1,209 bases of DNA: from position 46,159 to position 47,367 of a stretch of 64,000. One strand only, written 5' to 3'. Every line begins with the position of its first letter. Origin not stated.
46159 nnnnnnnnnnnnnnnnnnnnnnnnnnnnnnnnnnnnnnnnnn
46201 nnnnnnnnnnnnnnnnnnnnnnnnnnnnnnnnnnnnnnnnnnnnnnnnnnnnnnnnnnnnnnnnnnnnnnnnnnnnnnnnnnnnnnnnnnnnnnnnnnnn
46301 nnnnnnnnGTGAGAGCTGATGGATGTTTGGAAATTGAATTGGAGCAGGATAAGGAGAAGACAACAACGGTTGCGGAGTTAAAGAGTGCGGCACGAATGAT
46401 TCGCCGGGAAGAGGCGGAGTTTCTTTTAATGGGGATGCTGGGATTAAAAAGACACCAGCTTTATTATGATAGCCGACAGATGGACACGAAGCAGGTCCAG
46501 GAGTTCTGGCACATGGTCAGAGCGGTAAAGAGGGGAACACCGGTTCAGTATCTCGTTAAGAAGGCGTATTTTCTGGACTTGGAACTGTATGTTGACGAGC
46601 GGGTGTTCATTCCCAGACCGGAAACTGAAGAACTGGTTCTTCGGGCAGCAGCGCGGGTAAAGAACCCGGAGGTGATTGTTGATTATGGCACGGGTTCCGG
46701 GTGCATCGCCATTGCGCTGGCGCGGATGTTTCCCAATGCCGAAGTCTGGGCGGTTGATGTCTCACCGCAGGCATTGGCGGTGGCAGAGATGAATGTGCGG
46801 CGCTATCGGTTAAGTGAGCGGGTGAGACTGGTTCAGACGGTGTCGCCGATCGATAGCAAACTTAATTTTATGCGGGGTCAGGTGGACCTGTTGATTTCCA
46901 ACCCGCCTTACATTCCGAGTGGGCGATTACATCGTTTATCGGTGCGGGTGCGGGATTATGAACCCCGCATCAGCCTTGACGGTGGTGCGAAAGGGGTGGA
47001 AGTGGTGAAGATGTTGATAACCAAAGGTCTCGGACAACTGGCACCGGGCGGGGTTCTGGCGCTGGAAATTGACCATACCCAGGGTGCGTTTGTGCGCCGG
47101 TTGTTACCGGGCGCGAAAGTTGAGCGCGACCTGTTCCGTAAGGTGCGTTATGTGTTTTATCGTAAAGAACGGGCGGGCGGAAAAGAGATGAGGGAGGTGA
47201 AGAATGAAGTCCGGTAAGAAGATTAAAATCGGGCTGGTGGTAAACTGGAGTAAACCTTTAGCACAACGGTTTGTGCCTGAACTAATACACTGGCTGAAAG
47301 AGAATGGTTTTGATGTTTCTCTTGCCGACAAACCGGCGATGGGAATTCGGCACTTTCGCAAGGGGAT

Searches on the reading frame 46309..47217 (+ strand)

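Call 11: search_protein_families(library=pfam, proteins=[window:46309-47217:+], max_evalue=0.01)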
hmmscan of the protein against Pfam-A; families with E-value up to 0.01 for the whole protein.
window:46309-47217:+ (302 aa): 16 families
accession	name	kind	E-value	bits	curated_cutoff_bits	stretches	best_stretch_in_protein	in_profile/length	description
PF05175.20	MTS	-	7e-12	45.8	23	1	121-201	33-108/170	Methyltransferase small domain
PF17827.6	PrmC_N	-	5e-10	40.2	23.4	1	21-83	7-70/71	PrmC N-terminal domain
PF06325.19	PrmA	-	1.4e-09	38.3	22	1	115-198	157-233/296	Ribosomal protein L11 methyltransferase (PrmA)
PF13649.12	Methyltransf_25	-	1.9e-09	38.5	27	1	123-197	1-70/97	Methyltransferase domain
PF13847.12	Methyltransf_31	-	1.5e-07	31.6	27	1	122-198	6-81/145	Methyltransferase domain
PF08242.18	Methyltransf_12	-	1.9e-06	28.9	30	1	125-197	2-71/98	Methyltransferase domain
PF08241.18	Methyltransf_11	-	5.5e-06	27.4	21.2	1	124-198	1-67/95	Methyltransferase domain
PF02475.24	TRM5-TYW2_MTfase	-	8.3e-06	26.3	28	1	111-176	28-93/164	TRM5/TYW2 methyltransferase domain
PF01170.24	UPF0020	-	8.8e-06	26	22.3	1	115-201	24-131/197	RMKL-like, methyltransferase domain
PF09445.16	Methyltransf_15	-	1.3e-05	25.3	22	1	121-200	2-80/165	RNA cap guanine-N2 methyltransferase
PF12847.13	Methyltransf_18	-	3.7e-05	24.2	27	1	113-175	8-70/151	Methyltransferase domain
PF01135.25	PCMT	-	3.8e-05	24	20.3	1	61-172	16-126/210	Protein-L-isoaspartate(D-aspartate) O-methyltransferase (PCMT)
PF13489.12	Methyltransf_23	-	0.00077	19.7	27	1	107-159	10-60/164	Methyltransferase domain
PF05971.18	Methyltransf_10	-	0.0025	17.7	23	1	107-203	90-189/299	RNA methyltransferase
PF10294.15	Methyltransf_16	-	0.0063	16.7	21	1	118-173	45-101/174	Lysine methyltransferase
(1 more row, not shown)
